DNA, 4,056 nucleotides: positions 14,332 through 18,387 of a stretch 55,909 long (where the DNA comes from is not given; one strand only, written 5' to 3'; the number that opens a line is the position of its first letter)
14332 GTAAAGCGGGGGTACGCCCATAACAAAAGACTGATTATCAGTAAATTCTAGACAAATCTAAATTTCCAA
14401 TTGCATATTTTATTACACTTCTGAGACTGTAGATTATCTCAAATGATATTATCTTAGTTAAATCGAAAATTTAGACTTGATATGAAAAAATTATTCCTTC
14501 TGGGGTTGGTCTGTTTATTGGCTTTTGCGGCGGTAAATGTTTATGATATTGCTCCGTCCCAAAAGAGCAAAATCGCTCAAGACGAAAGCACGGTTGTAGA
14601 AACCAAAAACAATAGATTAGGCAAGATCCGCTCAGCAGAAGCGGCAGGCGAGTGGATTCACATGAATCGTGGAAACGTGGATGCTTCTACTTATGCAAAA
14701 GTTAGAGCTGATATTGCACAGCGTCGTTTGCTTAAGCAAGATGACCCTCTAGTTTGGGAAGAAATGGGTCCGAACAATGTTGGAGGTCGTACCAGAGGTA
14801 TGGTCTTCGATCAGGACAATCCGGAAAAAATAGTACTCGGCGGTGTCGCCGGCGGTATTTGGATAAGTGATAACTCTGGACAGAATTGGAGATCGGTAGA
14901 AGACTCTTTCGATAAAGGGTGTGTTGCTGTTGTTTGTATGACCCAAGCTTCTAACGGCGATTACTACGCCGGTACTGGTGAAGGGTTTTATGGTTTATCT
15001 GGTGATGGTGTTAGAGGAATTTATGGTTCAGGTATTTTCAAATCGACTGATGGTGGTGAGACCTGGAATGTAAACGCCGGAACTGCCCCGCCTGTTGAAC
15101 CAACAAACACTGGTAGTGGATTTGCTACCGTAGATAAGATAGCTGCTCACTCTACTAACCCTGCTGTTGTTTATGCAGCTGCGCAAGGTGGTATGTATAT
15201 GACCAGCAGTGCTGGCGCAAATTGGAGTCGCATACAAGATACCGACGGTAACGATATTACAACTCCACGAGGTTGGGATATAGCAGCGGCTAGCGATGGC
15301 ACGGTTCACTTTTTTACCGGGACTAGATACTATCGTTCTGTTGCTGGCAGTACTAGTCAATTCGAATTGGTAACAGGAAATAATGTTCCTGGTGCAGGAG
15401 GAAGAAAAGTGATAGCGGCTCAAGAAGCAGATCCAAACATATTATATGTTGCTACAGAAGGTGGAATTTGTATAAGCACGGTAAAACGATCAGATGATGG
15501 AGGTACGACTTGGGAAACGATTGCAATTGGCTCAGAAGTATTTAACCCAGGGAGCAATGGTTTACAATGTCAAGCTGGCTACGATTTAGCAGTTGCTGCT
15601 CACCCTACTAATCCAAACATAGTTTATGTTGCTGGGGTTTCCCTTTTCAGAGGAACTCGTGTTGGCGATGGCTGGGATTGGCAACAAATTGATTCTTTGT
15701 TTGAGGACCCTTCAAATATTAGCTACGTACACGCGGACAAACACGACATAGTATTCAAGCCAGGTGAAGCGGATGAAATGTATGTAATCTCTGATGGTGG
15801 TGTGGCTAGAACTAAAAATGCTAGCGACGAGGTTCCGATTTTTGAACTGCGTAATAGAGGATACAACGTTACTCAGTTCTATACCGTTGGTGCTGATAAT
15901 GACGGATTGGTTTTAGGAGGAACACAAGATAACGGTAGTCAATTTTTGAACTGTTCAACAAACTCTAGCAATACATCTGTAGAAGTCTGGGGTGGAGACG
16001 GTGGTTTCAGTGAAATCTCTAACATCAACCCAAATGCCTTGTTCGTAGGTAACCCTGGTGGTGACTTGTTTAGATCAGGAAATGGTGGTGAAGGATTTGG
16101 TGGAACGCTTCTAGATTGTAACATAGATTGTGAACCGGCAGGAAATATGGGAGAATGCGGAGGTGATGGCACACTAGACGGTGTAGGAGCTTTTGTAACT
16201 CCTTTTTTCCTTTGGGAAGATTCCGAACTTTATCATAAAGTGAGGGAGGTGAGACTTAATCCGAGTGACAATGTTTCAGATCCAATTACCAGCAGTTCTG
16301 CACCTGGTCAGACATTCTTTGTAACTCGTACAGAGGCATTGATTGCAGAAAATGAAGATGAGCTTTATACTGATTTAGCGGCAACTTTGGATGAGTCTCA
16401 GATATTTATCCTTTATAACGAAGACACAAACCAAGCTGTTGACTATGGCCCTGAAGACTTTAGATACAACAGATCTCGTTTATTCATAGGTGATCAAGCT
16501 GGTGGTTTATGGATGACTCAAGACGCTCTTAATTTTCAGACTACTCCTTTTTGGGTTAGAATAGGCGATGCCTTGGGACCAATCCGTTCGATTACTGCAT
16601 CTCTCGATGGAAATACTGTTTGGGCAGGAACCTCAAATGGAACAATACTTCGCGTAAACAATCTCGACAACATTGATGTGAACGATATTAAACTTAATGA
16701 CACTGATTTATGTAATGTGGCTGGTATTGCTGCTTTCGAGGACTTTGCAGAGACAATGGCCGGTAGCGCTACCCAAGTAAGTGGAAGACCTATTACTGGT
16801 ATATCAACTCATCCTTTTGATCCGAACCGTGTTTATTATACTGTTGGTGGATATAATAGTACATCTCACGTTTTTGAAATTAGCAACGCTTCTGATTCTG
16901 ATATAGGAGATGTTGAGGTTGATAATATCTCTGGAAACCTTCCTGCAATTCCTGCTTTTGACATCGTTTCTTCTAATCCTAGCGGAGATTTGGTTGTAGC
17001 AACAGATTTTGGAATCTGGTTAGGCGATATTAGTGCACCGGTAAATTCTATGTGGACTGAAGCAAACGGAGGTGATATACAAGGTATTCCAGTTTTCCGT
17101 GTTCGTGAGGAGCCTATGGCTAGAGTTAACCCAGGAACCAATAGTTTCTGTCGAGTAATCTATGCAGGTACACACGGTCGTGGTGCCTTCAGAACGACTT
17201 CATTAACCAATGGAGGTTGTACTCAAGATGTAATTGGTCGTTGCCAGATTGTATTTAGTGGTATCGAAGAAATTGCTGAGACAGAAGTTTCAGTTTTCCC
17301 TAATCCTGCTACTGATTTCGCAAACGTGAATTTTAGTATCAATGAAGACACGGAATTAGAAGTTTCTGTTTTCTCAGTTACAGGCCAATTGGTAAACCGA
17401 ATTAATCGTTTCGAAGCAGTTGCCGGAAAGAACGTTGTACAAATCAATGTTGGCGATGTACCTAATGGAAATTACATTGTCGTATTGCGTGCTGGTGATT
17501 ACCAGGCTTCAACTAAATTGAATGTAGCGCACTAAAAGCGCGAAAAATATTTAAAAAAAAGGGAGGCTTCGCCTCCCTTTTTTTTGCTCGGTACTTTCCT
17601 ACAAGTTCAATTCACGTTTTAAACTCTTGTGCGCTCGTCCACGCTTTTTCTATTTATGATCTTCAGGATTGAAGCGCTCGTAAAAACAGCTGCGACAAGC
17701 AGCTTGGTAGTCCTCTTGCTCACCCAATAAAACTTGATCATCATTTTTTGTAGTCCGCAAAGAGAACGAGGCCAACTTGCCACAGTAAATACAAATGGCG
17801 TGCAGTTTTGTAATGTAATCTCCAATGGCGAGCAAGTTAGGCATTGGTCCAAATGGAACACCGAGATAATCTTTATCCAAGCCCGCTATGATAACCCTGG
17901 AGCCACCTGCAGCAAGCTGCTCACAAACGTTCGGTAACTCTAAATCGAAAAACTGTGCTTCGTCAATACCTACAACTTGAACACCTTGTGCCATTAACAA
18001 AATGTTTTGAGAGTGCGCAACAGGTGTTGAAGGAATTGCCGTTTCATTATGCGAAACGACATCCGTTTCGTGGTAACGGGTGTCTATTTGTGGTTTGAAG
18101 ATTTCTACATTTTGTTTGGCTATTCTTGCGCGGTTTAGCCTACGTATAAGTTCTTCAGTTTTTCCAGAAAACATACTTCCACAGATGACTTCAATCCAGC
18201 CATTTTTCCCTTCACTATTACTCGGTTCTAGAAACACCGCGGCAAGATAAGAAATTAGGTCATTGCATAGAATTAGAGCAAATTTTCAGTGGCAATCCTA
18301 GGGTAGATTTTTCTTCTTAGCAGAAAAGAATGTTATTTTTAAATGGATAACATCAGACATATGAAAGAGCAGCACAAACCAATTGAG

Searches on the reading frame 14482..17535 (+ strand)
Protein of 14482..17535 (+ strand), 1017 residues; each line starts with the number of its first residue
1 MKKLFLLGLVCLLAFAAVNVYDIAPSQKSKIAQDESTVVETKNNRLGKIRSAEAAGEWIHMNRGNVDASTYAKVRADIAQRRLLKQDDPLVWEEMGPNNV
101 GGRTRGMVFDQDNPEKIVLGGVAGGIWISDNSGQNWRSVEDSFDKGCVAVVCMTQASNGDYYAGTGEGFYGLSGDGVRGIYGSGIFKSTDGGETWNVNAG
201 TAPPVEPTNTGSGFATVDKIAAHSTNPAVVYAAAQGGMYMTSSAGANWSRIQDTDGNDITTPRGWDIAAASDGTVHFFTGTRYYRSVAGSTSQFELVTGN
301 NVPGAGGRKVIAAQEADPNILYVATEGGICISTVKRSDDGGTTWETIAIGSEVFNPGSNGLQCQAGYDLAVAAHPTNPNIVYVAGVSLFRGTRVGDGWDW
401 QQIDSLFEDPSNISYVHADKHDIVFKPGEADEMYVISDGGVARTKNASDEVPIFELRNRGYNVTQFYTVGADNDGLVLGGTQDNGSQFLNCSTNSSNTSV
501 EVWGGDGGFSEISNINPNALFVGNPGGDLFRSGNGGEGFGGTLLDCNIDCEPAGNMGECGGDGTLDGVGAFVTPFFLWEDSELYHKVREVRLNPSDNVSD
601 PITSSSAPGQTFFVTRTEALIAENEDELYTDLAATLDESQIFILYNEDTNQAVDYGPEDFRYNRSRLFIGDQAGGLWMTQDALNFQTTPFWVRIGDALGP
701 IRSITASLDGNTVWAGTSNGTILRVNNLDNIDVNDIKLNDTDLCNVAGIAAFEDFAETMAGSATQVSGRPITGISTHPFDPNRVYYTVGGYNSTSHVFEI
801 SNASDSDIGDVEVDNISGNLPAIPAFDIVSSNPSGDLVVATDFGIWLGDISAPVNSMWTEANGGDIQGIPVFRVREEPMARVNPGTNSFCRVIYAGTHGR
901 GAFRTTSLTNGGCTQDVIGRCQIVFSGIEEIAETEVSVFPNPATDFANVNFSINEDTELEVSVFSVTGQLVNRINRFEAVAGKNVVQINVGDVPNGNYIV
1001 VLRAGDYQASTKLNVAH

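Call 7: search_protein_families(library=pfam, proteins=[window:14482-17535:+], max_evalue=0.001)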
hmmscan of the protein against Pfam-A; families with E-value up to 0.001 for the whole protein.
window:14482-17535:+ (1017 aa): 3 families
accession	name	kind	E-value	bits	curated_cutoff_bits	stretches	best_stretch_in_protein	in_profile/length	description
PF18962.6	Por_Secre_tail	-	6e-12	46.1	27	1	938-1013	1-73/75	Secretion system C-terminal sorting domain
PF15902.12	Sortilin-Vps10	-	1.7e-06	27.5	33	0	126-254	3-115/446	Sortilin, neurotensin receptor 3,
PF13810.12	DUF4185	-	0.00089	19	39.5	0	183-265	127-206/309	Domain of unknown function (DUF4185)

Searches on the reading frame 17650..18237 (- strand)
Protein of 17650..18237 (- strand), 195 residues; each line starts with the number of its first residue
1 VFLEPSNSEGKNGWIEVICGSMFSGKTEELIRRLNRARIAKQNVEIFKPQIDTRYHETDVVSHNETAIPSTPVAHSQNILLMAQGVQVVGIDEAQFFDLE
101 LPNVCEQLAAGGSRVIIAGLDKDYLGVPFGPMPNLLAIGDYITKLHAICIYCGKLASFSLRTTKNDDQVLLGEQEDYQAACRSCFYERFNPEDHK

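Call 55: search_protein_families(library=pfam, proteins=[window:17650-18237:-], max_evalue=0.001)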
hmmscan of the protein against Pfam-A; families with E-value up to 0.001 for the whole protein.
window:17650-18237:- (195 aa): 1 family
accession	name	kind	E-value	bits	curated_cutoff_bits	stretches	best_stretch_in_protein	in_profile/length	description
PF00265.24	TK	-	3.4e-53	180.5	20.6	1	13-185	1-176/176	Thymidine kinase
